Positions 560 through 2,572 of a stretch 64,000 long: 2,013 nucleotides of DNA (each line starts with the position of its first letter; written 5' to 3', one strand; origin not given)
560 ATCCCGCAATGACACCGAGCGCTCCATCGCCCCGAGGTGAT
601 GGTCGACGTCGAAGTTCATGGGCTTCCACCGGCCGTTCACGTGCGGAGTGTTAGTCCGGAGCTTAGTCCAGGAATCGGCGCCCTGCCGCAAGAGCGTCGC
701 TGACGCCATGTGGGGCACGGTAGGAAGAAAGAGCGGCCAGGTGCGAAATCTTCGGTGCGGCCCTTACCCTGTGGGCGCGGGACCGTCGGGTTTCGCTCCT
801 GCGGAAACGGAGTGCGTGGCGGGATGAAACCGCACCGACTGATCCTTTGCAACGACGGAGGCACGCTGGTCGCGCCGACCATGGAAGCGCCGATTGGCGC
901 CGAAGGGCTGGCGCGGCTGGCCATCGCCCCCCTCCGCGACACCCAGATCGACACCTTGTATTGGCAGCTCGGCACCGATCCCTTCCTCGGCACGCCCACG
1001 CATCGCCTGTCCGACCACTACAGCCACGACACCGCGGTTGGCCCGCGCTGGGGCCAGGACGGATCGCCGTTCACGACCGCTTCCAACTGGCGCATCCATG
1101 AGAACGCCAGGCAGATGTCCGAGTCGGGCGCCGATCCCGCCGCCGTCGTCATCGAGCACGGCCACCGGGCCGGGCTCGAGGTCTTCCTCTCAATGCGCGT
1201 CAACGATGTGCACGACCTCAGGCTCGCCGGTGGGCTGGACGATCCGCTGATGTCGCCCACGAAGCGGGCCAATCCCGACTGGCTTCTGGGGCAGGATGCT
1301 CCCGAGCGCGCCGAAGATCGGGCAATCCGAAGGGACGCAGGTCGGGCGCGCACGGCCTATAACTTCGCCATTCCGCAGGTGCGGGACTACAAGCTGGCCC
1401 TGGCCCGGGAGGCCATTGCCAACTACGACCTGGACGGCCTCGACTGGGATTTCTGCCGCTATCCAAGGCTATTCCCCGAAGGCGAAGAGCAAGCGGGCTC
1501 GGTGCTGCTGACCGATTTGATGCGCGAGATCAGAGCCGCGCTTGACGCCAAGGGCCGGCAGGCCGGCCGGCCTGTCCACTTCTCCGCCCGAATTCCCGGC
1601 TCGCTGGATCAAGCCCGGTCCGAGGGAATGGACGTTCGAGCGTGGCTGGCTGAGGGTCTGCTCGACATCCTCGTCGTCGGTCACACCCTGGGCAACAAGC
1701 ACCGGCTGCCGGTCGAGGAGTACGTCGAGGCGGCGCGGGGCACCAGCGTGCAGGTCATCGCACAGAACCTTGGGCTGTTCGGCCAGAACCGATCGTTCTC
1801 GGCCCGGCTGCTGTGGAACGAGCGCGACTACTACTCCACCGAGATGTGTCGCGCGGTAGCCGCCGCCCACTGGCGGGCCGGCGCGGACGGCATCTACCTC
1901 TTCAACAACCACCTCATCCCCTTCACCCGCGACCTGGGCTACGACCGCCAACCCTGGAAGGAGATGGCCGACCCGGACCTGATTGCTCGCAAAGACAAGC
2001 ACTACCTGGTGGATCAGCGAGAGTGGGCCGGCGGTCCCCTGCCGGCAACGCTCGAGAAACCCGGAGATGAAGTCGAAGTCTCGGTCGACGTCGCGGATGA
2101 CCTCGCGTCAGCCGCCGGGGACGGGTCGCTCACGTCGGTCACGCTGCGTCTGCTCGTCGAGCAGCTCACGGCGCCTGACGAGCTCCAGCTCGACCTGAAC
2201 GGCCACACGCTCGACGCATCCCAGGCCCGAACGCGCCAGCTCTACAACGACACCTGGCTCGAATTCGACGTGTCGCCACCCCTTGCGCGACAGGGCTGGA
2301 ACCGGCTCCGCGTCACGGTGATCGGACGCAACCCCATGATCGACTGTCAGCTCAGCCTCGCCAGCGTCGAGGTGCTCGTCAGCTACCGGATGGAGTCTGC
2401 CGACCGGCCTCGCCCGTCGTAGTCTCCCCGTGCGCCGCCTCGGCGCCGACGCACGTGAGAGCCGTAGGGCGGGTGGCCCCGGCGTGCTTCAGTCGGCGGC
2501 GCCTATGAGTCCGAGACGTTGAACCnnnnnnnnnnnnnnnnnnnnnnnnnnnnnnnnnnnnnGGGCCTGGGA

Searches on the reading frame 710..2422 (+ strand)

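Call 109: search_protein_families(library=padloc, alignment_id=A4, max_evalue=0.00001)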
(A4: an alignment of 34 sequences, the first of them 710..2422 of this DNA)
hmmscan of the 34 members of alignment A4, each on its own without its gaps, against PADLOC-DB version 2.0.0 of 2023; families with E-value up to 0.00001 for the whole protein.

A. member 1, window:710-2422:+ (570 aa): 0 families

B. families by the number of members that match (of 34 scanned): 12 families
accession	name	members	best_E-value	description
PDLC02960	RT-Protease_XI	2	3.4e-16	single gene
PDLC02959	RT-Protease_XI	2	2e-15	single gene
PDLC01086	C3a186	1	2.1e-32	"C-3?,4? desaturase"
PDLC04151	HEC-05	1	5.5e-28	-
PDLC04709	PDC-M55C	1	2.4e-16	-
PDLC04150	HEC-05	1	7.3e-14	-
PDLC03877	NsnA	1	2.4e-09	-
PDLC04593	PDC-M35A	1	1.4e-08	-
PDLC04153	HEC-05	1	1.3e-07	-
PDLC04152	HEC-05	1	3.1e-07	-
PDLC02695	Orf5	1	4.2e-07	Orf5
PDLC04157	HEC-06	1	1.8e-06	-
